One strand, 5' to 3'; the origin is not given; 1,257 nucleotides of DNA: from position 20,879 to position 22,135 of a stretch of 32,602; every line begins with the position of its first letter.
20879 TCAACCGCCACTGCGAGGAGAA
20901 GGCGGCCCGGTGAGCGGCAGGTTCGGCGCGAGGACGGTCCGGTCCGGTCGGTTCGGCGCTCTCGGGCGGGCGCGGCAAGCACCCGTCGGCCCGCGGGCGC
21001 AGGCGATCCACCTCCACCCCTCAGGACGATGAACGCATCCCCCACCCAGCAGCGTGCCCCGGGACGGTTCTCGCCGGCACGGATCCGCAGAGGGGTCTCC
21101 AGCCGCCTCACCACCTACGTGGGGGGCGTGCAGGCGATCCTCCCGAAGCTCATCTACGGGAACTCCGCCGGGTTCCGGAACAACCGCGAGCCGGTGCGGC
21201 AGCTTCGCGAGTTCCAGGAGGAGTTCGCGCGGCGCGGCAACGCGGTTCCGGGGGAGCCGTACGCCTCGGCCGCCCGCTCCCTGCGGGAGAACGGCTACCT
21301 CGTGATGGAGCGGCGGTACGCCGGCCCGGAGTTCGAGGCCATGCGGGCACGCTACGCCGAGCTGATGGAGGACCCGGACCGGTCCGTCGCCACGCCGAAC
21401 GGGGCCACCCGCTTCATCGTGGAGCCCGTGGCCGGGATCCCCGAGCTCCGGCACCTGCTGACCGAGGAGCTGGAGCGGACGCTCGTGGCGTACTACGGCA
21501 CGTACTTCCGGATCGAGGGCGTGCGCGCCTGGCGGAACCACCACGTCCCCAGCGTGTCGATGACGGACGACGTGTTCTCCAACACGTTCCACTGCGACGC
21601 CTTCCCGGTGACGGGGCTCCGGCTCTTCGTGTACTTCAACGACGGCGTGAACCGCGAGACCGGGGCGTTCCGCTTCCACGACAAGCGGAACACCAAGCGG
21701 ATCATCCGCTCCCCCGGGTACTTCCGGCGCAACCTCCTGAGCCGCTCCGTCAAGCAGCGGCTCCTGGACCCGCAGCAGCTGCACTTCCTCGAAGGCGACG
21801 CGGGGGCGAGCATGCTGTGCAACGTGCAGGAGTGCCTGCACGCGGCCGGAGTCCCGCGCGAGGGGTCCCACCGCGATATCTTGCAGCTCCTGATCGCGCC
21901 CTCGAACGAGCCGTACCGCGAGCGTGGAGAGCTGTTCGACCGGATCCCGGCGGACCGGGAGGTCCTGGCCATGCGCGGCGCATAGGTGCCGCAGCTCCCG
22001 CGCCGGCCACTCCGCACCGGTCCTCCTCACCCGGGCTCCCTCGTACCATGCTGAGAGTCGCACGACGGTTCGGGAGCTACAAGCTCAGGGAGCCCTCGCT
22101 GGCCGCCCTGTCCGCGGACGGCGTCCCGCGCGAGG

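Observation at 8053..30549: System-level hypothesis: a heavily tailored pseudaminic-acid-type nonulosonate built into an exported polysaccharide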

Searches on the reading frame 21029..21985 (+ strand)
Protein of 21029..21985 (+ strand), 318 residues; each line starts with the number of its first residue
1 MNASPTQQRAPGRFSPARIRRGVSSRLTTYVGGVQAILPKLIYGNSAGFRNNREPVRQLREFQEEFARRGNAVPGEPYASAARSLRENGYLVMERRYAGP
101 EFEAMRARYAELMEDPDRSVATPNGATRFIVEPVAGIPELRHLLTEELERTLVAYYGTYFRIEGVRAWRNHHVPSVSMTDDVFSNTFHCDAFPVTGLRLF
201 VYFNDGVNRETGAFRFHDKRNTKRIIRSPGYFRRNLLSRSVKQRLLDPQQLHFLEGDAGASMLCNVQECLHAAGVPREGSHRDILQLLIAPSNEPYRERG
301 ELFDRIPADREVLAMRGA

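Call 8: search_protein_families(library=pfam, proteins=[window:21029-21985:+])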
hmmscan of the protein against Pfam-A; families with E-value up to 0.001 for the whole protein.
window:21029-21985:+ (318 aa): 0 families

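Call 11: search_protein_families(library=ncbifam, proteins=[window:21029-21985:+], max_evalue=0.01)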
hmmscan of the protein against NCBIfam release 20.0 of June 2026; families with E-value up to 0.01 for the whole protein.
window:21029-21985:+ (318 aa): 0 families

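Call 16: search_solved_structures(query=window:21029-21985:+, max_evalue=1)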
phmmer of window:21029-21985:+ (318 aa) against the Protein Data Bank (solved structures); distinct sequences matched with E-value up to 1: 1.
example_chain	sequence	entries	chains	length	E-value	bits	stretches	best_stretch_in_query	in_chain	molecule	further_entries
9d01_A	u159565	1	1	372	0.01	18.3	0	23-71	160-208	a-iTHR-201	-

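Call 30: search_protein_families(library=pfam, proteins=[window:21029-21985:+], max_evalue=5)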
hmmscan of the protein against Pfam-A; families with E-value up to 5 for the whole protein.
window:21029-21985:+ (318 aa): 0 families

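Call 38: find_homologous_proteins(query=window:21029-21985:+, max_evalue=0.001)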
Query window:21029-21985:+ (318 aa): 24 proteins with E <= 0.001 among 2511 candidates.
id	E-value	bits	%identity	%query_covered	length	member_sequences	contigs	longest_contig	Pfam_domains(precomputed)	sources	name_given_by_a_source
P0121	1.2e-211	719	100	100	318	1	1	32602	-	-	-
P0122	5.4e-182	622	87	100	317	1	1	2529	-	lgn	-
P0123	2.0e-179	614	83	100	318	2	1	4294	-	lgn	-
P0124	1.2e-178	611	81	100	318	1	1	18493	-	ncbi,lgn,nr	ncbi:MAG TPA: hypothetical protein VGR37_01015 [Longimicrobiaceae bacterium]|nr:hypothetical protein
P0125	4.8e-93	330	48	99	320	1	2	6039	-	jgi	jgi:hypothetical protein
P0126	1.6e-92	328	51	95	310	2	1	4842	-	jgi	jgi:hypothetical protein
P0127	1.6e-89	318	50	94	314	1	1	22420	-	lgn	-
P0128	6.5e-87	310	49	94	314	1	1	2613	-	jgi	jgi:hypothetical protein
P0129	5.8e-84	300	45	99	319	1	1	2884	-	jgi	-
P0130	1.1e-82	296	46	97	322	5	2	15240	-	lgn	-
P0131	1.9e-81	292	48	94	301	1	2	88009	-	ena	-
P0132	1.2e-73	266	46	96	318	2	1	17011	-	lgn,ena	-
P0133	1.4e-72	263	43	98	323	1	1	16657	-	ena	-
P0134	9.5e-66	240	40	90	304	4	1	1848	-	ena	-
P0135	1.8e-65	239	47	75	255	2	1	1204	-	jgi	jgi:hypothetical protein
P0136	2.8e-64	235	39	89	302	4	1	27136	-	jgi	-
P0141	4.2e-56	209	37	96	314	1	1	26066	-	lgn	-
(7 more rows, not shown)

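Call 40: find_encoding_contigs(protein=P0131, flank=10000, max_places=2)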
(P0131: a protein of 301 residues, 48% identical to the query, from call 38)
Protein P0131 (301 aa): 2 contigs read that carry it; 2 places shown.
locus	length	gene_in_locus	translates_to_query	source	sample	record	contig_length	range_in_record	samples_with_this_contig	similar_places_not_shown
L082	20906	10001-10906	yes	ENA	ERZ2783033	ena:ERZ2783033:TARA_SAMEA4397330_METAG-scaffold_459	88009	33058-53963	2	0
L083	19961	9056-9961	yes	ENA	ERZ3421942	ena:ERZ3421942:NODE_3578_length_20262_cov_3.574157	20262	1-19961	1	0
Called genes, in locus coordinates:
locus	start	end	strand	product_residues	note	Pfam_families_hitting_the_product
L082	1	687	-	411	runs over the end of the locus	PF04932:Wzy_C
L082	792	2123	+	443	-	-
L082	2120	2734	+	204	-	PF00583:Acetyltransf_1, PF13508:Acetyltransf_7 (weak)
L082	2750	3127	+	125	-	PF01041:DegT_DnrJ_EryC1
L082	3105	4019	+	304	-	PF01041:DegT_DnrJ_EryC1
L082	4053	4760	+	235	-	PF02348:CTP_transf_3, PF12804:NTP_transf_3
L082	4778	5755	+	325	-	PF01408:GFO_IDH_MocA, PF22725:GFO_IDH_MocA_C3 (faint)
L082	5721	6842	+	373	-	-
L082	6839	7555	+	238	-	PF00551:Formyl_trans_N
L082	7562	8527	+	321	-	PF08241:Methyltransf_11, PF13649:Methyltransf_25 (weak), PF13847:Methyltransf_31 (faint)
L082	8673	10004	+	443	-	PF01943:Polysacc_synt, PF13440:Polysacc_synt_3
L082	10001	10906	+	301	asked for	-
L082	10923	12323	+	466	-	-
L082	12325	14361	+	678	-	PF16889:Hepar_II_III_N, PF07940:Hepar_II_III_C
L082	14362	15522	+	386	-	PF04932:Wzy_C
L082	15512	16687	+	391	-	PF13439:Glyco_transf_4, PF00534:Glycos_transf_1 (weak)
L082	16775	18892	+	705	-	PF08240:ADH_N (faint), PF00107:ADH_zinc_N, PF01408:GFO_IDH_MocA, PF02894:GFO_IDH_MocA_C (weak), PF22725:GFO_IDH_MocA_C3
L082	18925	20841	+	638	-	PF13522:GATase_6, PF13537:GATase_7, PF00733:Asn_synthase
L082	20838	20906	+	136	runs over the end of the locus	-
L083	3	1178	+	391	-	?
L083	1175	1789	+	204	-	PF00583:Acetyltransf_1, PF13508:Acetyltransf_7 (weak)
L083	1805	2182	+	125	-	PF01041:DegT_DnrJ_EryC1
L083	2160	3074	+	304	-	PF01041:DegT_DnrJ_EryC1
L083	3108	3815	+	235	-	PF02348:CTP_transf_3, PF12804:NTP_transf_3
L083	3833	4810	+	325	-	PF01408:GFO_IDH_MocA, PF22725:GFO_IDH_MocA_C3 (faint)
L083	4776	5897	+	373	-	-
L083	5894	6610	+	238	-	PF00551:Formyl_trans_N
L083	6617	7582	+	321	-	PF08241:Methyltransf_11, PF13649:Methyltransf_25 (weak), PF13847:Methyltransf_31 (faint)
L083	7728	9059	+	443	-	PF01943:Polysacc_synt, PF13440:Polysacc_synt_3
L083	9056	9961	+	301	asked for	-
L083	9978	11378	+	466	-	-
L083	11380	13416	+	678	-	PF16889:Hepar_II_III_N, PF07940:Hepar_II_III_C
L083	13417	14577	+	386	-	PF04932:Wzy_C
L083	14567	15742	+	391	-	PF13439:Glyco_transf_4, PF00534:Glycos_transf_1 (weak)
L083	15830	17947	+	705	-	PF08240:ADH_N (faint), PF00107:ADH_zinc_N, PF01408:GFO_IDH_MocA, PF02894:GFO_IDH_MocA_C (weak), PF22725:GFO_IDH_MocA_C3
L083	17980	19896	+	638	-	PF13522:GATase_6, PF13537:GATase_7, PF00733:Asn_synthase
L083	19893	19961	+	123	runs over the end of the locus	?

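Call 41: find_encoding_contigs(protein=P0124, flank=10000, max_places=2)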
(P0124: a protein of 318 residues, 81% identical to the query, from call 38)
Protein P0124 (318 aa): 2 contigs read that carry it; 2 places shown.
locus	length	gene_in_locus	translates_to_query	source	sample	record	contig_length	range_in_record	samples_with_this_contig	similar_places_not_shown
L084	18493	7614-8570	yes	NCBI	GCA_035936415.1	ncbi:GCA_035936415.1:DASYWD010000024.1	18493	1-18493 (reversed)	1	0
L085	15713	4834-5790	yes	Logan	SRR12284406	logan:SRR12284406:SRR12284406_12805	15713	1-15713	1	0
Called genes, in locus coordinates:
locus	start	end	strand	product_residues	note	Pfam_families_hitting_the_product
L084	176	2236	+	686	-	PF02348:CTP_transf_3, PF12804:NTP_transf_3, PF00202:Aminotran_3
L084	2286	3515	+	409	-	-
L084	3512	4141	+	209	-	PF00117:GATase, PF01174:SNO (faint)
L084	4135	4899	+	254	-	PF00977:His_biosynth, PF01180:DHO_dh (faint)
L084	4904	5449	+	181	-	PF13302:Acetyltransf_3, PF13420:Acetyltransf_4, PF00583:Acetyltransf_1, PF13523:Acetyltransf_8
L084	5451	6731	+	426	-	PF01041:DegT_DnrJ_EryC1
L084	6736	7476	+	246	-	PF02348:CTP_transf_3, PF12804:NTP_transf_3 (weak)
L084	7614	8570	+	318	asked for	-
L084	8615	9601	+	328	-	PF08241:Methyltransf_11, PF13649:Methyltransf_25 (weak)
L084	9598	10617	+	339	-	PF01408:GFO_IDH_MocA, PF22725:GFO_IDH_MocA_C3, PF02894:GFO_IDH_MocA_C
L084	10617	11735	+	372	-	-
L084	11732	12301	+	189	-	PF13302:Acetyltransf_3, PF13523:Acetyltransf_8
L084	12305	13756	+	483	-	-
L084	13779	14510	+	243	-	PF13489:Methyltransf_23 (weak), PF08242:Methyltransf_12 (weak), PF13649:Methyltransf_25 (faint)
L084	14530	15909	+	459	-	PF13440:Polysacc_synt_3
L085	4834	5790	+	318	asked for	-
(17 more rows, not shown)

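Call 47: find_encoding_contigs(protein=P0136, flank=10000, max_places=1)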
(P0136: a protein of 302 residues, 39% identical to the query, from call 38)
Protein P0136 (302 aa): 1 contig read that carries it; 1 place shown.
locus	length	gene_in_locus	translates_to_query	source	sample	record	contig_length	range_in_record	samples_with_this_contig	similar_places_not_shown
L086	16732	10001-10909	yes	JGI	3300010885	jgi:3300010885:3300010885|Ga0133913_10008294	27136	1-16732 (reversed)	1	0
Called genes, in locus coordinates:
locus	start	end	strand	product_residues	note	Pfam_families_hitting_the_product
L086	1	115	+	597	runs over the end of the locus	PF00664:ABC_membrane, PF02463:SMC_N (weak), PF00005:ABC_tran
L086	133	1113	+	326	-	PF01073:3Beta_HSD, PF01370:Epimerase, PF02719:Polysacc_synt_2, PF04321:RmlD_sub_bind, PF05368:NmrA, PF07993:NAD_binding_4, PF13460:NAD_binding_10, PF16363:GDP_Man_Dehyd, +1 more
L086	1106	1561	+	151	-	PF01041:DegT_DnrJ_EryC1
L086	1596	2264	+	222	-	PF01041:DegT_DnrJ_EryC1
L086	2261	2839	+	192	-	PF17836:PglD_N, PF25087:GMPPB_C (weak), PF25084:LbH_EIF2B (weak), PF00132:Hexapep (weak)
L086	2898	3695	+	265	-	PF00535:Glycos_transf_2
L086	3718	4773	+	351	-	PF03102:NeuB, PF08666:SAF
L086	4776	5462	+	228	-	PF02348:CTP_transf_3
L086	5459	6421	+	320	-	PF01408:GFO_IDH_MocA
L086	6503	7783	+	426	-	PF01041:DegT_DnrJ_EryC1, PF01212:Beta_elim_lyase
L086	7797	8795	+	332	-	-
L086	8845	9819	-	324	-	PF08241:Methyltransf_11, PF01209:Ubie_methyltran (faint)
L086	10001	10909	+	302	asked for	-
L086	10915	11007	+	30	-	-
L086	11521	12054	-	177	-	PF13302:Acetyltransf_3, PF13420:Acetyltransf_4 (weak), PF00583:Acetyltransf_1 (weak), PF13523:Acetyltransf_8 (weak)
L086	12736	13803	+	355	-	PF00571:CBS (faint), PF00483:NTP_transferase, PF12804:NTP_transf_3 (weak)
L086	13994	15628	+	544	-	PF05159:Capsule_synth (weak)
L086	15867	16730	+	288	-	?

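Call 48: find_encoding_contigs(protein=P0141, flank=10000, max_places=1)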
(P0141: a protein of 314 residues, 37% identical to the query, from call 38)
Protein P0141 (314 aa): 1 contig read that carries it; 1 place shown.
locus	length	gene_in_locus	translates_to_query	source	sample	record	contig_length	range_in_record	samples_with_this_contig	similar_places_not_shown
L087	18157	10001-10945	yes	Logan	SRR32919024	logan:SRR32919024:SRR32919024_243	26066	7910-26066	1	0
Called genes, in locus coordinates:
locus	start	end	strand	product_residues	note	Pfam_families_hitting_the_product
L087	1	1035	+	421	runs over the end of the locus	PF00155:Aminotran_1_2, PF01041:DegT_DnrJ_EryC1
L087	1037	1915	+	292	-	PF00248:Aldo_ket_red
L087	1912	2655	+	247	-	PF02348:CTP_transf_3, PF12804:NTP_transf_3 (weak)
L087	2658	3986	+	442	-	PF00202:Aminotran_3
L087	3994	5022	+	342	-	PF13420:Acetyltransf_4, PF13508:Acetyltransf_7 (faint), PF13302:Acetyltransf_3, PF00583:Acetyltransf_1 (weak), PF13673:Acetyltransf_10 (weak)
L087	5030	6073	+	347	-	PF03102:NeuB, PF08666:SAF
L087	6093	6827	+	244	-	PF02348:CTP_transf_3, PF12804:NTP_transf_3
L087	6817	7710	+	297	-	-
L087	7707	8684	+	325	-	PF01408:GFO_IDH_MocA, PF02894:GFO_IDH_MocA_C (faint)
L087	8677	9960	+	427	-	PF01041:DegT_DnrJ_EryC1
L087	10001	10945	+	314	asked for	-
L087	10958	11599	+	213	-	PF25084:LbH_EIF2B (faint), PF25087:GMPPB_C (faint), PF00132:Hexapep, PF14602:Hexapep_2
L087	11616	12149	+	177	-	PF13302:Acetyltransf_3, PF13420:Acetyltransf_4 (weak), PF00583:Acetyltransf_1 (weak)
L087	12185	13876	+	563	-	-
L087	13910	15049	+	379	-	PF00155:Aminotran_1_2, PF01041:DegT_DnrJ_EryC1, PF01212:Beta_elim_lyase (weak)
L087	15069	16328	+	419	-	PF00534:Glycos_transf_1, PF13692:Glyco_trans_1_4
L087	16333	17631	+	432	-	PF01041:DegT_DnrJ_EryC1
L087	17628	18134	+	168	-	PF00156:Pribosyltran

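Call 49: find_encoding_contigs(protein=P0127, flank=10000, max_places=1)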
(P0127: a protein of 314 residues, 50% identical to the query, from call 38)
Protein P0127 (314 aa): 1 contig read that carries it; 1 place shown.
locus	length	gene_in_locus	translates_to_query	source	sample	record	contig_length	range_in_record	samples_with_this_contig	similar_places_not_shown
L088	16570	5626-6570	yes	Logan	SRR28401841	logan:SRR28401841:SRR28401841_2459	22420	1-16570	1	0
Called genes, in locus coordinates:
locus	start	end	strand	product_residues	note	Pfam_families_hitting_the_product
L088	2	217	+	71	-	?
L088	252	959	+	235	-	PF02348:CTP_transf_3, PF12804:NTP_transf_3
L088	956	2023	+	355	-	PF01408:GFO_IDH_MocA, PF22725:GFO_IDH_MocA_C3, PF02894:GFO_IDH_MocA_C (weak)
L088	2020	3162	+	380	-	-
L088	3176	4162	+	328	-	PF08241:Methyltransf_11, PF13649:Methyltransf_25 (faint)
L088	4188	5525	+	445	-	-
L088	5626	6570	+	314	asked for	-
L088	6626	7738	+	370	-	PF00155:Aminotran_1_2, PF01041:DegT_DnrJ_EryC1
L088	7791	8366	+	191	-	PF13302:Acetyltransf_3, PF13523:Acetyltransf_8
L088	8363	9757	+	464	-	-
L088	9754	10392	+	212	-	PF00583:Acetyltransf_1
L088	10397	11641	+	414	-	PF00534:Glycos_transf_1, PF13692:Glyco_trans_1_4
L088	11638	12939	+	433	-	PF01041:DegT_DnrJ_EryC1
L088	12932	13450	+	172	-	PF00156:Pribosyltran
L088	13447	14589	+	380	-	PF01757:Acyl_transf_3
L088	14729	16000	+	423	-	PF04932:Wzy_C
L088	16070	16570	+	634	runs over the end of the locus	PF13522:GATase_6, PF13537:GATase_7, PF00733:Asn_synthase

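Call 51: predict_structure(alignment_id=A2)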
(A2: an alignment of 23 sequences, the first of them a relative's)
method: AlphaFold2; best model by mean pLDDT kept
length: 318 residues; sequences in the alignment: 23
mean_pLDDT: 87.9   pTM: 0.84
mean pLDDT of the five models: 87.9, 86.8, 86.8, 85.7, 85.4
residues with pLDDT >= 90: 204; 70-90: 81; 50-70: 18; < 50: 15
segments of 3 or more residues with pLDDT < 50: 1-9, 179-184
pLDDT, mean of each block of 10 residues (from residue 1): 45 73 75 77 89 96 97 96 97 88 96 97 91 96 94 98 96 68 62 94 93 93 91 77 90 94 94 88 96 92 92 88
secondary structure, 60 per line:
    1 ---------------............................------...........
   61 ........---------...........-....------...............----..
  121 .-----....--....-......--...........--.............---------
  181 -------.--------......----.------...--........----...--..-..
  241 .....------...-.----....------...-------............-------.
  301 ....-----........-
elements in order: H16-43 H50-68 H78-88 E90-93 H100-114 E119-121 E127-130 H133-136 H138-143 H146-156 E159-171 E197-202 E214-216 H219-226 E231-233 H239-245 E252-254 E261-264 E271-273 E281-292 H300-304 H310-317

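Call 55: fold_search(model_id=the predicted structure, library=pdb)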
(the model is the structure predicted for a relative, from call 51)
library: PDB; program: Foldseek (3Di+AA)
matches with E <= 10: 1320; with E <= 0.001: 402
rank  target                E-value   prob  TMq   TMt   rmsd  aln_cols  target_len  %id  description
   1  5epa_A                8.5e-10  1.00  0.45  0.54   9.1       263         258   17  Crystal structure of non-heme alpha ketoglutarate dependent carbocyclase SnoK from nogalamycin biosynthesis (released 2016-05-11)
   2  5ep9_B                1.1e-09  1.00  0.46  0.56   9.1       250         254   16  Crystal structure of the non-heme alpha ketoglutarate dependent epimerase SnoN from nogalamycin biosynthesis (released 2016-05-11)
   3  5nch_B                1.4e-09  1.00  0.48  0.59   7.7       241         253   14  GriE apo form (released 2017-10-04)
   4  5erl_A                1.5e-09  1.00  0.48  0.59   8.1       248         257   16  Crystal structure of the epimerase SnoN in complex with Ni2+, succinate and nogalamycin RO (released 2016-05-11)
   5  5erl_D                1.8e-09  1.00  0.48  0.58   8.1       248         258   16  Crystal structure of the epimerase SnoN in complex with Ni2+, succinate and nogalamycin RO (released 2016-05-11)
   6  5epa_F                3.0e-09  1.00  0.46  0.56   8.6       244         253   19  Crystal structure of non-heme alpha ketoglutarate dependent carbocyclase SnoK from nogalamycin biosynthesis (released 2016-05-11)
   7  5ep9_A                4.2e-09  1.00  0.48  0.58   7.9       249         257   16  Crystal structure of the non-heme alpha ketoglutarate dependent epimerase SnoN from nogalamycin biosynthesis (released 2016-05-11)
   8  5nch_A                4.2e-09  1.00  0.47  0.60   7.9       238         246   14  GriE apo form (released 2017-10-04)
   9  5ep9_C                7.2e-09  1.00  0.46  0.59   8.5       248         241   16  Crystal structure of the non-heme alpha ketoglutarate dependent epimerase SnoN from nogalamycin biosynthesis (released 2016-05-11)
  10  5equ_A                7.2e-09  1.00  0.49  0.59   7.7       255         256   16  Crystal structure of the epimerase SnoN in complex with Fe3+, alpha ketoglutarate and nogalamycin RO (released 2016-05-11)
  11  8zyb_E                7.2e-09  1.00  0.48  0.55   8.1       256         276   17  a-KG dependent oxygenase (released 2025-06-18)
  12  8zyb_D                7.7e-09  1.00  0.48  0.56   8.3       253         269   16  a-KG dependent oxygenase (released 2025-06-18)
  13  5ep9_D                7.7e-09  1.00  0.46  0.59   8.6       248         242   16  Crystal structure of the non-heme alpha ketoglutarate dependent epimerase SnoN from nogalamycin biosynthesis (released 2016-05-11)
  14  8zyb_C                8.6e-09  1.00  0.48  0.54   8.6       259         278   16  a-KG dependent oxygenase (released 2025-06-18)
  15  7dt0_E                1.2e-08  1.00  0.50  0.63   7.4       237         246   13  Proline hydroxylase H11-N101I mutant (released 2022-01-12)
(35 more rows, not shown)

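Call 66: find_related_loci(query=A2, collection=metagenome_contigs, flank=10000)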
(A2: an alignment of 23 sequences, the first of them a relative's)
Query A2 (318 aa) in metagenome_contigs; peptide patterns used: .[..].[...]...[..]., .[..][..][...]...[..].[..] (x = any residue, [..] = any of these).
42 stretches matched a pattern; 16 encode a relative of the query (tblastn E <= 1e-3); 16 distinct loci.
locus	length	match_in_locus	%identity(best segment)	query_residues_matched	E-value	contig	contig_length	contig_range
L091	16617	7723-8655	48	10-318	6e-95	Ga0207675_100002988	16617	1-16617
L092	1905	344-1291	48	6-315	1e-97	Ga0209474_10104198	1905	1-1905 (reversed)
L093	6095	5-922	45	14-317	1e-88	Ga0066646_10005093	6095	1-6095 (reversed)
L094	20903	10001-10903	43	14-312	4e-81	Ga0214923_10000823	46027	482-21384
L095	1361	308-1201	42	18-316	9e-84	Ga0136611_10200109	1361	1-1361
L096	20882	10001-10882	39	23-316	9e-71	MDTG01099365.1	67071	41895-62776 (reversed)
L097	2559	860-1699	38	21-295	1e-69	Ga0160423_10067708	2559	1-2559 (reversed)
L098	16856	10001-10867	38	29-315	3e-62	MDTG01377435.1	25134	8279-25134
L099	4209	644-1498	41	32-315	2e-62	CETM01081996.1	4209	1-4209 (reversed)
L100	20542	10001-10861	38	31-315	2e-62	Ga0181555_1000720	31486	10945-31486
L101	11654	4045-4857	39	43-315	5e-60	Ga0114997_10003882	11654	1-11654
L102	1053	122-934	38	43-315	6e-61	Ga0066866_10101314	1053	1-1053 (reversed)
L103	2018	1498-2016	52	102-273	2e-54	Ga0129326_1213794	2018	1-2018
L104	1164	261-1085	35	17-298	1e-49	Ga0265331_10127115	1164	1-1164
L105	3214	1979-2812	31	33-311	1e-45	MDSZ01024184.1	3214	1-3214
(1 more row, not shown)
